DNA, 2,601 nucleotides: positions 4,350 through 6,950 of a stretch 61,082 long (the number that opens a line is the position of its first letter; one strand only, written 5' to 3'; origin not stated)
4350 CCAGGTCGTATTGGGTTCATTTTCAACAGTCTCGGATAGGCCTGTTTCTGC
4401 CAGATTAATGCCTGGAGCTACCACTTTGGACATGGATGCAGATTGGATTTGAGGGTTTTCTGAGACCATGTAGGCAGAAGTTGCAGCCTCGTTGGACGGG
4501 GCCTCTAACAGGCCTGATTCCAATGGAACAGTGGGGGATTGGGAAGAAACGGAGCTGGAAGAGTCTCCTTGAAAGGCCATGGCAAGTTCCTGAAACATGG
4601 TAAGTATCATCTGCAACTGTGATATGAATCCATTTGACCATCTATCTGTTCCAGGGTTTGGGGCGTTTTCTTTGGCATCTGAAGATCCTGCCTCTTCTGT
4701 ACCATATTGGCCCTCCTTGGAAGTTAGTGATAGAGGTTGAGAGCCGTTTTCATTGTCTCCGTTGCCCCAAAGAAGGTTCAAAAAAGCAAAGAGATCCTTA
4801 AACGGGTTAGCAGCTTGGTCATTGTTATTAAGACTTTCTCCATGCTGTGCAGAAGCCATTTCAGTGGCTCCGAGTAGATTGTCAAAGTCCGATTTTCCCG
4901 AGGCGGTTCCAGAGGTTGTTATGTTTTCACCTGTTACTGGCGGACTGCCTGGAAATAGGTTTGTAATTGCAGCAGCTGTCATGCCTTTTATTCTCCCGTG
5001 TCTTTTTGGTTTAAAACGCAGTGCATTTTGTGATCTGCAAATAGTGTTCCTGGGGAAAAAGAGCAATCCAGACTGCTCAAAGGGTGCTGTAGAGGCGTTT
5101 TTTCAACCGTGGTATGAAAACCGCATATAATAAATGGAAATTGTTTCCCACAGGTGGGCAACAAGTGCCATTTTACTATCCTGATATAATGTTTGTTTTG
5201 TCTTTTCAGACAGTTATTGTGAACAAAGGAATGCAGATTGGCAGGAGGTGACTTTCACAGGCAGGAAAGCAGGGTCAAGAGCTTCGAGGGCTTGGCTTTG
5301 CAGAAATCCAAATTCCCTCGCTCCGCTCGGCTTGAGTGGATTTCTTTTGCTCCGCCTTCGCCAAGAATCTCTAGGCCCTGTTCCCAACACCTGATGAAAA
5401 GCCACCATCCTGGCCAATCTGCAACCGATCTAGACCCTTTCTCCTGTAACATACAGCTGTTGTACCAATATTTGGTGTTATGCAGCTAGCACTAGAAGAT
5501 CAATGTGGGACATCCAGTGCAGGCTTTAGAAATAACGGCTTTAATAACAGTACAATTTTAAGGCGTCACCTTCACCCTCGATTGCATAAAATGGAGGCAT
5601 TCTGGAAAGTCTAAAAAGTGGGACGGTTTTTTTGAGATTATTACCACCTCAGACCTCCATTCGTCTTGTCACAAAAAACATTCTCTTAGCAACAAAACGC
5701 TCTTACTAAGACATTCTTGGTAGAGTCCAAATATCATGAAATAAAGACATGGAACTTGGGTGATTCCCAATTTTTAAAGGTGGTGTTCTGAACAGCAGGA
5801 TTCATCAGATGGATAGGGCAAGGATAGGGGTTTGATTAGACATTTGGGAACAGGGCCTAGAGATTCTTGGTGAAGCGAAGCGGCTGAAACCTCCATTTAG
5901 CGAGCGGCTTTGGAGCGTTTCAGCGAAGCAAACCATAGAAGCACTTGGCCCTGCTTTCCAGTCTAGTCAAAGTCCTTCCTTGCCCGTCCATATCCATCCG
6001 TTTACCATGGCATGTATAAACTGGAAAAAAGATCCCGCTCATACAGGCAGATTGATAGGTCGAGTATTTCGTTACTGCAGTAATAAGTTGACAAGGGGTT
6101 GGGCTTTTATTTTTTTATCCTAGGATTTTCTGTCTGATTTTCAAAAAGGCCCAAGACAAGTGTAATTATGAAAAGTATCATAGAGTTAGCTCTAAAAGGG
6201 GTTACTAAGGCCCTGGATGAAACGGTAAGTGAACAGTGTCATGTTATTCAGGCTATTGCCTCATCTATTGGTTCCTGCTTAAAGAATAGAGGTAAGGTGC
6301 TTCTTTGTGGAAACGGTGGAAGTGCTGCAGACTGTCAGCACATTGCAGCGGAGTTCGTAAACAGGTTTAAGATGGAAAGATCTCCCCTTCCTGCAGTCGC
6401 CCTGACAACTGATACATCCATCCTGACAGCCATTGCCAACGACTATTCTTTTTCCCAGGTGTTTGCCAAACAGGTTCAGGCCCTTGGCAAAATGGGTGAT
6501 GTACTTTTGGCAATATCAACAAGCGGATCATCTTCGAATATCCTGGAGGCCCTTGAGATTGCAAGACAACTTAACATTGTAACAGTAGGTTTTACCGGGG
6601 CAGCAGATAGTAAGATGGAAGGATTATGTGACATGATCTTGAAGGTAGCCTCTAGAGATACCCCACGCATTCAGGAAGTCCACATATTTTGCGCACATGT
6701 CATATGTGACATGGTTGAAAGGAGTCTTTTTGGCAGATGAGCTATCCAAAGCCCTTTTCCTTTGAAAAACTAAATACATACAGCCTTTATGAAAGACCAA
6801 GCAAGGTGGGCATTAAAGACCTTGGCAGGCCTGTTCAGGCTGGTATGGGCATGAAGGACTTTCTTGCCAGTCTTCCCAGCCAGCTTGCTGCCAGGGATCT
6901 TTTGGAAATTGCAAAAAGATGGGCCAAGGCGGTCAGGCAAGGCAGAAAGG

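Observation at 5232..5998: Pair of ~190-nt hairpin elements with a conserved core and swapped, compensating stems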

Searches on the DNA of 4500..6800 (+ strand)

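Call 4: search_rna_families(source=window, start=4500, end=6800, threshold=evalue, max_evalue=10, show_alignments=4)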
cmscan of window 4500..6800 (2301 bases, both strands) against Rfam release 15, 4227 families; matches with E-value up to 10: 5.
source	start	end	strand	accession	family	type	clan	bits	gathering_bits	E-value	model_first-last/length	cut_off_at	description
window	4873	5038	+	RF02156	NPPA-AS1_1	Gene; lncRNA;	-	18.5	45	2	1-176/176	no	NPPA antisense RNA 1 conserved region 1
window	6532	6566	-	RF02147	MEG8_3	Gene; lncRNA;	-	17.3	40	0.25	32-66/66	no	Maternally expressed 8 exon 3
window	5088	5171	-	RF01239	snR49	Gene; snRNA; snoRNA; HACA-box;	CL00038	15.7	45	7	1-170/170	no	Small nucleolar RNA snR49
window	5644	5693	-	RF01125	sR4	Gene; snRNA; snoRNA; CD-box;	-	14.2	50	5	1-56/56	no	Small nucleolar RNA sR4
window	5766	5838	-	RF01880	Xist_exon1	Gene; lncRNA;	-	12.8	50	2.7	1-85/85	no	X-chromosome inactivation gene exon 1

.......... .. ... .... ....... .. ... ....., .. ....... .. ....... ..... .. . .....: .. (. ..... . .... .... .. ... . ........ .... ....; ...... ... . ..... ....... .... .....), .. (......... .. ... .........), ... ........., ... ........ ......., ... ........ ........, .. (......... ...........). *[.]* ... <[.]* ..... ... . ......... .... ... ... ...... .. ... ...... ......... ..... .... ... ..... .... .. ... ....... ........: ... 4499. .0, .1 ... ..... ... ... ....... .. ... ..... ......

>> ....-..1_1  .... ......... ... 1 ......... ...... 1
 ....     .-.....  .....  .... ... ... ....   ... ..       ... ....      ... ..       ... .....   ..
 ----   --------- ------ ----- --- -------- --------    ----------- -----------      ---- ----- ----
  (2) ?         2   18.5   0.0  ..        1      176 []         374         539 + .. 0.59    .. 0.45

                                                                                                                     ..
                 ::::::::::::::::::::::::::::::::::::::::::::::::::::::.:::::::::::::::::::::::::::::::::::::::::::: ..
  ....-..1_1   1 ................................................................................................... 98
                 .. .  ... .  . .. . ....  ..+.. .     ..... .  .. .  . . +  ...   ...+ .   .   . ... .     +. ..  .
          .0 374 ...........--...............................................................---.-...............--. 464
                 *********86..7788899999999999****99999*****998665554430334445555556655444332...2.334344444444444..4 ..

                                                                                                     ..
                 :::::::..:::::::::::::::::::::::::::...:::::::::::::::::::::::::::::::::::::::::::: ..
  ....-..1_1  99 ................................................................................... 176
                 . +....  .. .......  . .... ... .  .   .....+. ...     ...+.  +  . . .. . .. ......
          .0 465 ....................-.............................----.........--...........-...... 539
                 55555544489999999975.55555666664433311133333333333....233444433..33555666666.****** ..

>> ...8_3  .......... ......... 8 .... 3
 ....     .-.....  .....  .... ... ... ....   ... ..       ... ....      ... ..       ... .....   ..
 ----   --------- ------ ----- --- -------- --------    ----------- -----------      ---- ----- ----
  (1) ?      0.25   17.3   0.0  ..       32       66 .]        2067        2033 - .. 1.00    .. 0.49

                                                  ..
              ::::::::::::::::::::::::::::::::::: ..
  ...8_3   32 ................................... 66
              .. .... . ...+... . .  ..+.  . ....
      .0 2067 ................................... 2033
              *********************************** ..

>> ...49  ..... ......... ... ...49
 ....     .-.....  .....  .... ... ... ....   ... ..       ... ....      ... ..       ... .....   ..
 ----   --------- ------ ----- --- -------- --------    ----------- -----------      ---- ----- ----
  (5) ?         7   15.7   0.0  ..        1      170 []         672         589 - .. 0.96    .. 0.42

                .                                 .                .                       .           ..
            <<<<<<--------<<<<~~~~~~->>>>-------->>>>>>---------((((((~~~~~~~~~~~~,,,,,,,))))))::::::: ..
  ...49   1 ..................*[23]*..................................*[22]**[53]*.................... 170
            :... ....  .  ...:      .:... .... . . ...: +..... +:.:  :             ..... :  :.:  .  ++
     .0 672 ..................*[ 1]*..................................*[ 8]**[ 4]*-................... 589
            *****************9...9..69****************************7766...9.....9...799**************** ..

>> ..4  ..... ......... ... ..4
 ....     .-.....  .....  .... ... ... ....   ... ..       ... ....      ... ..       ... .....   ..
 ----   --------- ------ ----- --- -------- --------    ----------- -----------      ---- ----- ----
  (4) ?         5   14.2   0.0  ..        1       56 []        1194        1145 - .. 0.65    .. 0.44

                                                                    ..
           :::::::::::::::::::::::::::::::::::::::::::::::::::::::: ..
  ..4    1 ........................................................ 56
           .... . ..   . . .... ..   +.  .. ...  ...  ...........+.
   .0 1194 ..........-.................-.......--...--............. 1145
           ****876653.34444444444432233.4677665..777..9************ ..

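Call 89: search_dna_similar(query=window:5220-6000:+, collection=plasmids, mode=distant, max_rows=8)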
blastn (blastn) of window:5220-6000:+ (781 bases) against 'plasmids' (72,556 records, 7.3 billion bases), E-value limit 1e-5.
No match.

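Call 90: search_dna_similar(query=window:5220-6000:+, collection=phages, mode=distant, max_rows=8)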
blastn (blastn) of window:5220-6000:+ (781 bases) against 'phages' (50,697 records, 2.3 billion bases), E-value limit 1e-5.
No match.
